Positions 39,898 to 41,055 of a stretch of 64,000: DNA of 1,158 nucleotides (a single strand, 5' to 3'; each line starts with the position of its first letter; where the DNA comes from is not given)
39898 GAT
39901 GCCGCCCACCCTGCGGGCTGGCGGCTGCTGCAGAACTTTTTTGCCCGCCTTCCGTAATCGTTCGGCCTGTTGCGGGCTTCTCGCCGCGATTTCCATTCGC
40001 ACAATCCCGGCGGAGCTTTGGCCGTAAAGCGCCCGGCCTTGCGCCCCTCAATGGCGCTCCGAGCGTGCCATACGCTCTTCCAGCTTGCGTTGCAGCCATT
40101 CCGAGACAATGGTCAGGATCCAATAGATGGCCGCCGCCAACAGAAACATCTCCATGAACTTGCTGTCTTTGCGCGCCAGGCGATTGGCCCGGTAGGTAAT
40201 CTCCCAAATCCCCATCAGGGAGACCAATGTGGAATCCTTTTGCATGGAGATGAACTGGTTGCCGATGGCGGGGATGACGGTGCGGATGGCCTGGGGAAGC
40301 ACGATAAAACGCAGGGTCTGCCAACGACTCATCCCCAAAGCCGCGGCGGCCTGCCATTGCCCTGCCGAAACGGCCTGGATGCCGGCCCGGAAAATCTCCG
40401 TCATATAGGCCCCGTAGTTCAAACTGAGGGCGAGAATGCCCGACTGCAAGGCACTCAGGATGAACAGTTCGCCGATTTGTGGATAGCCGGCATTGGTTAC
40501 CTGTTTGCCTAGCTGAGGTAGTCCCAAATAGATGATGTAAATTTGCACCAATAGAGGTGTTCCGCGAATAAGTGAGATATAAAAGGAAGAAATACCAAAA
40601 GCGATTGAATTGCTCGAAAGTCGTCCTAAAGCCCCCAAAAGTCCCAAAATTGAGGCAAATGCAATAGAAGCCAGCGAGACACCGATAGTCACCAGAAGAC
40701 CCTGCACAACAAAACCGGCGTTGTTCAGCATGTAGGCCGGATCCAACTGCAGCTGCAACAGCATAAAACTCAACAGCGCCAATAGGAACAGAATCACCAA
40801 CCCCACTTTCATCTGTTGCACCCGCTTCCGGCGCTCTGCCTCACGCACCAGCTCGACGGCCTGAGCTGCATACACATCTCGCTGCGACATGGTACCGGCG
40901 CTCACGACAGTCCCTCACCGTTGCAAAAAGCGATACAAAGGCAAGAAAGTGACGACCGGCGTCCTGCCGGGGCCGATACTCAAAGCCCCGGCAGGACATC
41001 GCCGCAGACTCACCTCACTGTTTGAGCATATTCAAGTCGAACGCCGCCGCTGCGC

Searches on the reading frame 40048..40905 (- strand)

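Call 7: search_protein_families(library=pfam, proteins=[window:40048-40905:-], max_evalue=0.01)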
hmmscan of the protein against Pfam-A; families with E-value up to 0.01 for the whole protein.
window:40048-40905:- (285 aa): 1 family
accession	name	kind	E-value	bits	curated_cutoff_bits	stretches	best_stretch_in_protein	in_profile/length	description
PF00528.27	BPD_transp_1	-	2.5e-26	93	26.4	1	86-280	3-183/184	Binding-protein-dependent transport system inner membrane component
